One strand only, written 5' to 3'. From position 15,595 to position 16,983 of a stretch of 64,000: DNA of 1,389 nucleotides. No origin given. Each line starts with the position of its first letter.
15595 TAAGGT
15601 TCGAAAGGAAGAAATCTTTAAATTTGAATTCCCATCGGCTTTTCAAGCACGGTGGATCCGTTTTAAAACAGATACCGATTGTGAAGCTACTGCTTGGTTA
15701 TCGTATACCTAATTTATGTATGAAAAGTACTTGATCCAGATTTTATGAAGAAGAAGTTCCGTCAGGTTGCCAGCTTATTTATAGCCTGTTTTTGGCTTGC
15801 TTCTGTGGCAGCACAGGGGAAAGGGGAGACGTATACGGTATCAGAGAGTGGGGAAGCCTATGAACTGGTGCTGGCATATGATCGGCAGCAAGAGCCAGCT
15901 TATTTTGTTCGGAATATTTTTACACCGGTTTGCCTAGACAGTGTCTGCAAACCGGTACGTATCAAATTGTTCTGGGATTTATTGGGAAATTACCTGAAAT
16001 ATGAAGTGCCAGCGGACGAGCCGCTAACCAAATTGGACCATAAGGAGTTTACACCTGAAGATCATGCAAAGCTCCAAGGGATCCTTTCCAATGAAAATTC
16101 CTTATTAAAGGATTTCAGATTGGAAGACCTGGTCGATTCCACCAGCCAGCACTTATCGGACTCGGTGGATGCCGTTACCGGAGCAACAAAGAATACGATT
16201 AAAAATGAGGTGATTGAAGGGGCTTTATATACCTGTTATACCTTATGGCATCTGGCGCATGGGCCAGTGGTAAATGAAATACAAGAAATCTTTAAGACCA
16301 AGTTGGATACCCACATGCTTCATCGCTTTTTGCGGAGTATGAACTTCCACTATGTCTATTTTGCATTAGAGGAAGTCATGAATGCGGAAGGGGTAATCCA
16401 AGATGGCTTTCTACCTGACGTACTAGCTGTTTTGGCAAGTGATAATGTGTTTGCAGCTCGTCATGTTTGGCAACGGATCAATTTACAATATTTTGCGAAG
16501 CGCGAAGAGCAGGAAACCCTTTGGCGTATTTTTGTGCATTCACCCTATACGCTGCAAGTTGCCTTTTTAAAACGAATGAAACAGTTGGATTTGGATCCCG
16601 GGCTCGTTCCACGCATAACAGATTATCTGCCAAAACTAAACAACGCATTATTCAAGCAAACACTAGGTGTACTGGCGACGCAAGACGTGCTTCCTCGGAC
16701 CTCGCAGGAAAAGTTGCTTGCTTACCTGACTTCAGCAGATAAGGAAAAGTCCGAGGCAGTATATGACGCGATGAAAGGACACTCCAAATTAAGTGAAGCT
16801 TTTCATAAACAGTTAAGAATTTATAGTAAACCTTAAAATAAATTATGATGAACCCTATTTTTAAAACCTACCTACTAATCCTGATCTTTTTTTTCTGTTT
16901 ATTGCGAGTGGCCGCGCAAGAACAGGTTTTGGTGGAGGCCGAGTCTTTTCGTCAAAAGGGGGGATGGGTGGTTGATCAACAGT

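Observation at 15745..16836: Secreted protein carrying an ApbE-type flavinylation motif (D-A-V-T-G-A-T) fused to a helical-repeat domain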

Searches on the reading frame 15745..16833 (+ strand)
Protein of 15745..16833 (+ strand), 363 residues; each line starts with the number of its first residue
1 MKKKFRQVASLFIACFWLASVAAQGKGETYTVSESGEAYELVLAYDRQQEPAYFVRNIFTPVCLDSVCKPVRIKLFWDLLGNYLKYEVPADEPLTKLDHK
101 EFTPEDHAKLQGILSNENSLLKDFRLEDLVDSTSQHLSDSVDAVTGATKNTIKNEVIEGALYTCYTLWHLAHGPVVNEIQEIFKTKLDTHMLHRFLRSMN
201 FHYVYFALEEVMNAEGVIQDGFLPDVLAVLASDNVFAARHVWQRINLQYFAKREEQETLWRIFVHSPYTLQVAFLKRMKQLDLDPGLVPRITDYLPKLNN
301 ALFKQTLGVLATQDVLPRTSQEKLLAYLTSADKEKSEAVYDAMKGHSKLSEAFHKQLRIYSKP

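Call 3: search_protein_families(library=pfam, proteins=[window:15745-16833:+], max_evalue=1)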
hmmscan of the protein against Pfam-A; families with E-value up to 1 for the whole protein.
window:15745-16833:+ (363 aa): 1 family
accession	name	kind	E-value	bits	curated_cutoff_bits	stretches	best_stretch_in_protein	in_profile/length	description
PF13877.11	RPAP3_C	-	0.046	14.7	23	1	178-204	33-59/92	Potential Monad-binding region of RPAP3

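Call 4: search_protein_families(library=ncbifam, proteins=[window:15745-16833:+], max_evalue=1)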
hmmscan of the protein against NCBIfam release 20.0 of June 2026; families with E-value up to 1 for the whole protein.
window:15745-16833:+ (363 aa): 1 family
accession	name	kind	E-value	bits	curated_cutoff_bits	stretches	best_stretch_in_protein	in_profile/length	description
NF011557.0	PRK14981.2-3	equivalog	0.093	12.9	133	1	102-134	69-101/105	DNA-directed RNA polymerase subunit F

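Call 6: find_homologous_proteins(query=window:15745-16833:+, max_evalue=0.001)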
Query window:15745-16833:+ (363 aa): 102 proteins with E <= 0.001 among 3614 candidates.
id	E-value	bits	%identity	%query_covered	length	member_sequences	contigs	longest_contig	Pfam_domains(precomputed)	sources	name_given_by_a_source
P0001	1.7e-232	789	96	100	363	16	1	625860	-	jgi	jgi:hypothetical protein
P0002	1.6e-214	730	88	100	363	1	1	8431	-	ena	-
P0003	4.6e-193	659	78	100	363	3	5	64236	-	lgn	-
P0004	7.3e-160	550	67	99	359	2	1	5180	-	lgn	-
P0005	3.3e-157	541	67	100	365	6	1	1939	-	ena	-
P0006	7.5e-156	537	66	100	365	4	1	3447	-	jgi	-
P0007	1.0e-155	536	66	100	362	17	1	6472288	-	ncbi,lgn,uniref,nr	ncbi:hypothetical protein QT327_01600 [Olivibacter sp. 47]|uniref:hypothetical protein n=1 Tax=Olivi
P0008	7.8e-150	517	65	96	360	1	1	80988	-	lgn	-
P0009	3.5e-140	485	61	97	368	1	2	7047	-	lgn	-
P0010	3.0e-135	469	61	95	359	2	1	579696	-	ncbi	ncbi:hypothetical protein [Olivibacter ginsenosidimutans]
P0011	2.0e-99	351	48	91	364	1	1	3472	-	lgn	-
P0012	6.0e-99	350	46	99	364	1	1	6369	-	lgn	-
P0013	5.4e-93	330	45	94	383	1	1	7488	-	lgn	-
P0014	1.7e-87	312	46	89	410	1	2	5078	-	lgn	-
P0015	2.2e-85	305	46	87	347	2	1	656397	-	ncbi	ncbi:hypothetical protein GCM10028805_30940 [Spirosoma harenae]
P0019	4.1e-85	304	44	92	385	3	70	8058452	-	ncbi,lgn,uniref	ncbi:hypothetical protein [Chitinophaga sp. OAE865]|uniref:hypothetical protein n=1 Tax=Chitinophaga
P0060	1.5e-74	269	45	78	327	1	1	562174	-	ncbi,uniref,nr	ncbi:hypothetical protein GFS24_22800 [Chitinophaga sp. SYP-B3965]|uniref:hypothetical protein n=1 T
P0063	6.1e-73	264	43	86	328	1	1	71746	-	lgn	-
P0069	1.5e-71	259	43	85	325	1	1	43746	-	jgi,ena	-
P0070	2.0e-71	259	43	83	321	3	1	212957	-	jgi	jgi:hypothetical protein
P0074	1.1e-68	250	41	80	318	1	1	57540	PF18907.6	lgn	-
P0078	2.7e-66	242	41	88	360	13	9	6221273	-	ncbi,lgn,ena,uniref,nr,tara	ncbi:hypothetical protein [Cyclobacterium marinum]|uniref:Uncharacterized protein n=1 Tax=Cyclobacte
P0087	2.6e-61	226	38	86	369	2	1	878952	-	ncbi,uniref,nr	ncbi:hypothetical protein [Flexithrix dorotheae]|uniref:hypothetical protein n=1 Tax=Flexithrix doro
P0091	9.8e-57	211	42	65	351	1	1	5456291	-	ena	-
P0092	1.1e-53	201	33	94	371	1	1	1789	-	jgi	-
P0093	1.7e-47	180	35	74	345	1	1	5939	-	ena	-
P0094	4.7e-42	162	35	74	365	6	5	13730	-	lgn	-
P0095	1.0e-40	158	29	93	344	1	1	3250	-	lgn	-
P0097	5.7e-40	156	34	75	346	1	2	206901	-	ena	-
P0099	4.4e-37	146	31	87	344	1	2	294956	-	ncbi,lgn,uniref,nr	ncbi:hypothetical protein GCM10027275_41020 [Rhabdobacter roseus]|uniref:Uncharacterized protein n=1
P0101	4.4e-33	133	31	69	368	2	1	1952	-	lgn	-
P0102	1.3e-30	125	32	72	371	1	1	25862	-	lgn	-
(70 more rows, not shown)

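Call 12: find_encoding_contigs(protein=P0019, flank=10000, max_places=2)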
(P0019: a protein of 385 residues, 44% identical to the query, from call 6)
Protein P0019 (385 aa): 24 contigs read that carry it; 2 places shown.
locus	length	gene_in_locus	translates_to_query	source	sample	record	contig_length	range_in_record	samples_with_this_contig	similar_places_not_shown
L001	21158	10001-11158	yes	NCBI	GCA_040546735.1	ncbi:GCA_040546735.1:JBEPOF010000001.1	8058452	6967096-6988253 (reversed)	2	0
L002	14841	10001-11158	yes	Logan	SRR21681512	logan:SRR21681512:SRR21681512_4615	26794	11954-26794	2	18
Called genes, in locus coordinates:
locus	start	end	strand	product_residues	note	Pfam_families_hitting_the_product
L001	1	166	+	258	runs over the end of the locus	PF06439:3keto-disac_hyd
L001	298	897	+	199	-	PF04542:Sigma70_r2, PF08281:Sigma70_r4_2, PF00196:GerE (weak), PF04545:Sigma70_r4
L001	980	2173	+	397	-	PF04773:FecR, PF16344:FecR_C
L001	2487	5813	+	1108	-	PF13620:CarboxypepD_reg, PF13715:CarbopepD_reg_2, PF07715:Plug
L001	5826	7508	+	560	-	PF14322:SusD-like_3, PF07980:SusD_RagB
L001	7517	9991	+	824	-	-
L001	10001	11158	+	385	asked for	-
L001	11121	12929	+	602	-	PF00890:FAD_binding_2 (weak), PF01134:GIDA (weak), PF01266:DAO (weak), PF07992:Pyr_redox_2 (weak), PF12831:FAD_oxidored, PF13450:NAD_binding_8 (weak)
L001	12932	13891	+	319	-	PF02424:ApbE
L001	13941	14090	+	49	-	-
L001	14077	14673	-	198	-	PF00106:adh_short (weak), PF01370:Epimerase (faint), PF13561:adh_short_C2, PF23441:SDR (weak)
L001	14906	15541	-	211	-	PF08241:Methyltransf_11, PF13649:Methyltransf_25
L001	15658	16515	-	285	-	PF02311:AraC_binding (weak), PF00165:HTH_AraC (faint), PF12833:HTH_18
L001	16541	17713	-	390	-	PF01757:Acyl_transf_3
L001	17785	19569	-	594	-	PF14322:SusD-like_3 (weak), PF07980:SusD_RagB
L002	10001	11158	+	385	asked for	-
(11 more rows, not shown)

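Call 13: find_encoding_contigs(protein=P0078, flank=10000, max_places=2)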
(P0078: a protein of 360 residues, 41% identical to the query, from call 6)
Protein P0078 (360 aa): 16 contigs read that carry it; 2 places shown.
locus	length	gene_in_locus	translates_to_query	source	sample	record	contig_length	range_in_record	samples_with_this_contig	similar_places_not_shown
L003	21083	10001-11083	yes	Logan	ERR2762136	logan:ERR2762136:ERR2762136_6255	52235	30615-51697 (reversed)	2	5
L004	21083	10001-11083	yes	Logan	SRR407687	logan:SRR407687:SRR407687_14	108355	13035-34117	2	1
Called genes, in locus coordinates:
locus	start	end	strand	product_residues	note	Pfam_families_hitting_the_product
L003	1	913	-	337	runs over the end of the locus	PF00356:LacI, PF00532:Peripla_BP_1, PF13407:Peripla_BP_4, PF13377:Peripla_BP_3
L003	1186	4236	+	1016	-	PF13620:CarboxypepD_reg, PF13715:CarbopepD_reg_2, PF07715:Plug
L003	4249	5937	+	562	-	PF14322:SusD-like_3, PF07980:SusD_RagB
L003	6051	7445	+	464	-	PF00884:Sulfatase, PF01663:Phosphodiest (faint), PF16347:SGSH_C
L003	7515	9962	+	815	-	-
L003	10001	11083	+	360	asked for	-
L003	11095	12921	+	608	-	PF00890:FAD_binding_2 (weak), PF01134:GIDA (weak), PF01266:DAO (weak), PF07992:Pyr_redox_2 (weak), PF12831:FAD_oxidored, PF13450:NAD_binding_8 (weak)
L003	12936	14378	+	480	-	PF00884:Sulfatase, PF01663:Phosphodiest (weak), PF00884:Sulfatase, PF16347:SGSH_C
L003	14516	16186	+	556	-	PF00474:SSF, PF27360:UU048 (weak)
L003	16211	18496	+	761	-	PF00890:FAD_binding_2 (weak), PF01266:DAO (weak), PF07992:Pyr_redox_2 (weak), PF12831:FAD_oxidored, PF13450:NAD_binding_8 (weak)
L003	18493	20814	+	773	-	PF00754:F5_F8_type_C, PF22633:F5_F8_type_C_2 (weak)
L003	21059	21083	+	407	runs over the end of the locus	PF05426:Alginate_lyase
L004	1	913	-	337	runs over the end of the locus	PF00356:LacI, PF00532:Peripla_BP_1, PF13407:Peripla_BP_4, PF13377:Peripla_BP_3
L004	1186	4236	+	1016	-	PF13620:CarboxypepD_reg, PF13715:CarbopepD_reg_2, PF07715:Plug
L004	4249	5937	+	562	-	PF14322:SusD-like_3, PF07980:SusD_RagB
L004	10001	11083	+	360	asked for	-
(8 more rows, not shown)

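Call 18: predict_structure(alignment_id=A1)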
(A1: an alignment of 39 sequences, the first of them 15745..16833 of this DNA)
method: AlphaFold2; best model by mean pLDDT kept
length: 363 residues; sequences in the alignment: 39
mean_pLDDT: 90.4   pTM: 0.81
mean pLDDT of the five models: 90.4, 88.5, 87.6, 86.9, 86.4
residues with pLDDT >= 90: 269; 70-90: 64; 50-70: 20; < 50: 10
segments of 3 or more residues with pLDDT < 50: 137-144
pLDDT, mean of each block of 10 residues (from residue 1): 76 70 74 89 94 94 78 96 96 87 96 95 85 55 55 88 92 95 97 97 97 98 98 96 97 96 97 97 96 97 98 96 96 97 95 96 84
secondary structure, 60 per line:
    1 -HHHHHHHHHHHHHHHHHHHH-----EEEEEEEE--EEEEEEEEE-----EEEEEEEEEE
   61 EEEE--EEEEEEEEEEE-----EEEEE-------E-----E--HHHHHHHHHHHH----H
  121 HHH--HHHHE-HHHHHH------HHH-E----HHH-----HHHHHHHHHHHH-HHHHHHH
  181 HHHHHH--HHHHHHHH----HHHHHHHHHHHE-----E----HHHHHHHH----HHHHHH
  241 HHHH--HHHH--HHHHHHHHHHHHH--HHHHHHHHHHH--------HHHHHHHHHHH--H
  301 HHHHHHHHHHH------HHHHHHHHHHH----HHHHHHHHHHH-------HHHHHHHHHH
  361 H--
elements in order: H2-21 E27-34 E37-45 E51-64 E67-77 E83-87 H104-115 H120-123 H126-129 H132-137 H161-172 H174-186 H189-196 H201-211 H223-230 H235-244 H247-250 H253-265 H268-278 H287-297 H300-311 H318-328 H333-343 H351-361

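Call 20: find_encoding_contigs(protein=P0099, flank=10000, max_places=1)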
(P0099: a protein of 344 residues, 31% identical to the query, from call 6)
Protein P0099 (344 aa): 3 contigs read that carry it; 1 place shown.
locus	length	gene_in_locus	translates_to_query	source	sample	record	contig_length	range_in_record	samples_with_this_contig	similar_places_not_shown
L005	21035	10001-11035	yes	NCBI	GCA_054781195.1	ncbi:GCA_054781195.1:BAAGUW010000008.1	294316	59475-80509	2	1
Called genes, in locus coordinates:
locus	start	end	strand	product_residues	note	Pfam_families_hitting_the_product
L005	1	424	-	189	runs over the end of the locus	PF07883:Cupin_2, PF02311:AraC_binding (weak)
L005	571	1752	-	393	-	PF22244:GCE_fung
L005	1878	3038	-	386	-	PF00356:LacI, PF00532:Peripla_BP_1, PF13407:Peripla_BP_4, PF13377:Peripla_BP_3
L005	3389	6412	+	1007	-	PF13620:CarboxypepD_reg, PF13715:CarbopepD_reg_2, PF07715:Plug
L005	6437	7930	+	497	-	PF12771:SusD-like_2, PF14322:SusD-like_3, PF07980:SusD_RagB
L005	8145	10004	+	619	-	PF00890:FAD_binding_2 (weak), PF01266:DAO (weak), PF12831:FAD_oxidored, PF13450:NAD_binding_8 (weak)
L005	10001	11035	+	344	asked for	-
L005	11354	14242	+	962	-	-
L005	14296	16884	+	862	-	PF07944:Beta-AFase-like_GH127_cat (faint)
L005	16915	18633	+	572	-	PF00474:SSF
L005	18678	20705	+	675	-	PF02837:Glyco_hydro_2_N, PF13364:BetaGal_ABD2 (weak), PF22666:Glyco_hydro_2_N2, PF00703:Glyco_hydro_2, PF02836:Glyco_hydro_2_C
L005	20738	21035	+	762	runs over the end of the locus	PF00890:FAD_binding_2, PF01266:DAO (weak), PF07992:Pyr_redox_2 (weak), PF12831:FAD_oxidored, PF13450:NAD_binding_8 (weak)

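Call 21: find_encoding_contigs(protein=P0091, flank=10000, max_places=1)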
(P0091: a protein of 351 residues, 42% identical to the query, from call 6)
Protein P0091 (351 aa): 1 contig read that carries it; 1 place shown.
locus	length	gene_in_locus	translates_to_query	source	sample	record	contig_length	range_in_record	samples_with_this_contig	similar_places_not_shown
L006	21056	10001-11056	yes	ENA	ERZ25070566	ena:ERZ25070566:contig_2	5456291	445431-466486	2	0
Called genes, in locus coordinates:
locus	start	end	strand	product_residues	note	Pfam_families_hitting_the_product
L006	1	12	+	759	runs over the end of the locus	PF00754:F5_F8_type_C (weak), PF22633:F5_F8_type_C_2 (faint)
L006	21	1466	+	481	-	PF00884:Sulfatase, PF01663:Phosphodiest (faint), PF00884:Sulfatase, PF16347:SGSH_C (faint)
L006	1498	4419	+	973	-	-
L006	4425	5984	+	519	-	PF00884:Sulfatase, PF01663:Phosphodiest, PF16347:SGSH_C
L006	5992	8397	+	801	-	PF01055:Glyco_hydro_31_2nd, PF21365:Glyco_hydro_31_3rd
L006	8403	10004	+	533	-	PF00128:Alpha-amylase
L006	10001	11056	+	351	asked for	-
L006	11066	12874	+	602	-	PF00890:FAD_binding_2 (weak), PF01134:GIDA (weak), PF01266:DAO (weak), PF07992:Pyr_redox_2 (weak), PF12831:FAD_oxidored, PF13450:NAD_binding_8 (weak)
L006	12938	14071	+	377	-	PF13173:AAA_14, PF13401:AAA_22 (faint), PF13635:DUF4143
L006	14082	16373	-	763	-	PF01839:FG-GAP (faint), PF13517:FG-GAP_3, PF07593:UnbV_ASPIC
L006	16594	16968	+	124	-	-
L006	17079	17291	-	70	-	PF10049:DUF2283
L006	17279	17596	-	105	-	-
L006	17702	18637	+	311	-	PF04909:Amidohydro_2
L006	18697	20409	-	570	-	PF00732:GMC_oxred_N, PF05199:GMC_oxred_C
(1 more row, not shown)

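Call 22: find_encoding_contigs(protein=P0007, flank=10000, max_places=1)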
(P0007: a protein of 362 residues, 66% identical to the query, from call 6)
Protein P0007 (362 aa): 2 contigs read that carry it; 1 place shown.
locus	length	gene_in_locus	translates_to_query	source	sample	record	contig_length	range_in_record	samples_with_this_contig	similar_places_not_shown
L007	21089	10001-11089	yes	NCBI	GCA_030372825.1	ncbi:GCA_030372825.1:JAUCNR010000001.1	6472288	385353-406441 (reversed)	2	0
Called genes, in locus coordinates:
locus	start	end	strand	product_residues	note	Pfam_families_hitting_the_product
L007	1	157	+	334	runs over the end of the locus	PF11918:Peptidase_S41_N, PF03572:Peptidase_S41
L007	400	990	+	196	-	PF04542:Sigma70_r2, PF08281:Sigma70_r4_2, PF04545:Sigma70_r4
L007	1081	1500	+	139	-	-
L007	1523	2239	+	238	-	PF04773:FecR, PF16344:FecR_C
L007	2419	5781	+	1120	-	PF07660:STN (weak), PF13620:CarboxypepD_reg, PF13715:CarbopepD_reg_2, PF07715:Plug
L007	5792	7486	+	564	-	PF14322:SusD-like_3, PF07980:SusD_RagB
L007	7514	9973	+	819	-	-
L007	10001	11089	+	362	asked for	-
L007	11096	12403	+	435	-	PF00890:FAD_binding_2 (weak), PF01134:GIDA (weak), PF01266:DAO (weak), PF07992:Pyr_redox_2 (weak), PF12831:FAD_oxidored, PF13450:NAD_binding_8 (weak)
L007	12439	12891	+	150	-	PF12831:FAD_oxidored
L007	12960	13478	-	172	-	PF03992:ABM (faint), PF27539:Y2318_C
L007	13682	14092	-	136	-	-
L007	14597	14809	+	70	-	-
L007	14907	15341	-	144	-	PF12893:Lumazine_bd_2 (weak)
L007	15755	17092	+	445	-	PF00135:COesterase, PF20434:BD-FAE, PF07859:Abhydrolase_3, PF00135:COesterase (weak)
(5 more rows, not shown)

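Call 23: fold_search(model_id=the predicted structure, library=pdb)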
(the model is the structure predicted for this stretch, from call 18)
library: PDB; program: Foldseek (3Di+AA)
matches with E <= 10: 652; with E <= 0.001: 0
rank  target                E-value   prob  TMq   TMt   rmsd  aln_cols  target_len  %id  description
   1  4pls_B                2.1e-03  1.00  0.33  0.41  10.6       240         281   14  Crystal Structures of Designed Armadillo Repeat Proteins: Implications of Construct Design and Crystallization Conditi (released 2014-12-10)
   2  4db6                  5.7e-03  1.00  0.28  0.45   6.5       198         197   15  Designed Armadillo repeat protein (YIIIM3AII) (released 2012-05-16)
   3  4db8_B                5.7e-03  0.93  0.17  0.23  13.5       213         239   14  Designed Armadillo-repeat Protein (released 2012-05-16)
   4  6s9p_B                6.9e-03  0.99  0.29  0.31  14.9       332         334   13  Designed Armadillo Repeat protein internal Lock2 fused to target peptide KRKAKITWKR (released 2020-02-19)
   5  5mff_C                9.0e-03  1.00  0.33  0.40   5.9       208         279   12  Designed armadillo repeat protein YIIIM5AII in complex with peptide (RR)5 (released 2017-09-13)
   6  5mfg_C                9.9e-03  1.00  0.33  0.42  13.5       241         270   14  Designed armadillo repeat protein YIIIM5AII in complex with peptide (RR)4 (released 2017-09-13)
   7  4db8_C                9.9e-03  0.89  0.17  0.24  13.6       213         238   14  Designed Armadillo-repeat Protein (released 2012-05-16)
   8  4db8_A                9.9e-03  0.80  0.15  0.20  15.2       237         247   14  Designed Armadillo-repeat Protein (released 2012-05-16)
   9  5mfh_A                1.0e-02  0.99  0.31  0.37  13.7       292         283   14  Designed armadillo repeat protein YIIIM5AII in complex with peptide (RR)5 (released 2017-09-13)
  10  5mfd_A                1.0e-02  0.80  0.21  0.23  16.0       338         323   13  Designed armadillo repeat protein YIIIM''6AII in complex with pD_(KR)5 (released 2017-07-19)
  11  5mfo_B                1.1e-02  0.97  0.19  0.28  10.1       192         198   13  Designed armadillo repeat protein YIIIM3AIII (released 2017-09-13)
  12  4v3r_A                1.1e-02  0.82  0.19  0.23  16.3       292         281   14  Designed armadillo repeat protein with 5 internal repeats, 2nd generation C-cap and 3rd generation N-cap. (released 2016-01-13)
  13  4v3o_C                1.2e-02  1.00  0.33  0.39   7.9       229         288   13  Designed armadillo repeat protein with 5 internal repeats, 2nd generation C-cap and 3rd generation N-cap. (released 2016-01-13)
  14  4v3q_D                1.2e-02  1.00  0.32  0.44   6.2       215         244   13  Designed armadillo repeat protein with 4 internal repeats, 2nd generation C-cap and 3rd generation N-cap. (released 2016-01-13)
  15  4v3o_D                1.2e-02  1.00  0.32  0.39   7.9       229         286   14  Designed armadillo repeat protein with 5 internal repeats, 2nd generation C-cap and 3rd generation N-cap. (released 2016-01-13)
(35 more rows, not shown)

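Call 25: search_solved_structures(query=A1, max_evalue=10, show_alignments=3)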
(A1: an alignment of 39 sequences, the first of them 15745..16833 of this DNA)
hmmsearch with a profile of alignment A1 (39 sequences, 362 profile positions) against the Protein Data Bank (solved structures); distinct sequences matched with E-value up to 10: 32.
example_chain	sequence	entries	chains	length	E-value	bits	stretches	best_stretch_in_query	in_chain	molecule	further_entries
8p2b_A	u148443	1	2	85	0.11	14.8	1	117-159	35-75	Clostridiaceae bacterium FMN4 domain 1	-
3l8r_A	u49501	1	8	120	0.12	14.6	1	207-267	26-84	Putative PTS system, cellobiose-specific IIA component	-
10lk_d2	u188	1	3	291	0.14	14.5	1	239-350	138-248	HEAT repeat domain-containing protein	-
1eq1_A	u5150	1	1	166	0.35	13.1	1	208-360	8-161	APOLIPOPHORIN-III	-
8olb_A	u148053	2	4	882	0.46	12.8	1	226-327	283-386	Inner capsid protein VP2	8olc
8bp8_q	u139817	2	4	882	0.48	12.7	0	226-327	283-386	Inner capsid protein VP2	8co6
9wjs_C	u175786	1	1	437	0.77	12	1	256-345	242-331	Telomere length regulation protein TEL2 homolog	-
7ole_K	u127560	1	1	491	0.95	11.7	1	256-345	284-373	Telomere length regulation protein TEL2 homolog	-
3kz4_A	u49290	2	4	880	1.1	11.6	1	226-327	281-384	Inner capsid protein VP2 | VP2 protein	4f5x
2yqc_A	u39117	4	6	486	1.2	11.4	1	251-318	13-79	UDP-N-acetylglucosamine pyrophosphorylase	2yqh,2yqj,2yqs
9vff_A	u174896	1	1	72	2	10.6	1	299-349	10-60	UV excision repair protein RAD23 homolog B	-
8clb_E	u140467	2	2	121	2.2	10.6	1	274-358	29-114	Stathmin-4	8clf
8cle_E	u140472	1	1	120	2.2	10.6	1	274-358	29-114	Stathmin-4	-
8clc_E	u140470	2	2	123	2.2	10.5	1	274-358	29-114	Stathmin-4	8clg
5gon_E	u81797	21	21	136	3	10.1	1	274-358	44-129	Stathmin-4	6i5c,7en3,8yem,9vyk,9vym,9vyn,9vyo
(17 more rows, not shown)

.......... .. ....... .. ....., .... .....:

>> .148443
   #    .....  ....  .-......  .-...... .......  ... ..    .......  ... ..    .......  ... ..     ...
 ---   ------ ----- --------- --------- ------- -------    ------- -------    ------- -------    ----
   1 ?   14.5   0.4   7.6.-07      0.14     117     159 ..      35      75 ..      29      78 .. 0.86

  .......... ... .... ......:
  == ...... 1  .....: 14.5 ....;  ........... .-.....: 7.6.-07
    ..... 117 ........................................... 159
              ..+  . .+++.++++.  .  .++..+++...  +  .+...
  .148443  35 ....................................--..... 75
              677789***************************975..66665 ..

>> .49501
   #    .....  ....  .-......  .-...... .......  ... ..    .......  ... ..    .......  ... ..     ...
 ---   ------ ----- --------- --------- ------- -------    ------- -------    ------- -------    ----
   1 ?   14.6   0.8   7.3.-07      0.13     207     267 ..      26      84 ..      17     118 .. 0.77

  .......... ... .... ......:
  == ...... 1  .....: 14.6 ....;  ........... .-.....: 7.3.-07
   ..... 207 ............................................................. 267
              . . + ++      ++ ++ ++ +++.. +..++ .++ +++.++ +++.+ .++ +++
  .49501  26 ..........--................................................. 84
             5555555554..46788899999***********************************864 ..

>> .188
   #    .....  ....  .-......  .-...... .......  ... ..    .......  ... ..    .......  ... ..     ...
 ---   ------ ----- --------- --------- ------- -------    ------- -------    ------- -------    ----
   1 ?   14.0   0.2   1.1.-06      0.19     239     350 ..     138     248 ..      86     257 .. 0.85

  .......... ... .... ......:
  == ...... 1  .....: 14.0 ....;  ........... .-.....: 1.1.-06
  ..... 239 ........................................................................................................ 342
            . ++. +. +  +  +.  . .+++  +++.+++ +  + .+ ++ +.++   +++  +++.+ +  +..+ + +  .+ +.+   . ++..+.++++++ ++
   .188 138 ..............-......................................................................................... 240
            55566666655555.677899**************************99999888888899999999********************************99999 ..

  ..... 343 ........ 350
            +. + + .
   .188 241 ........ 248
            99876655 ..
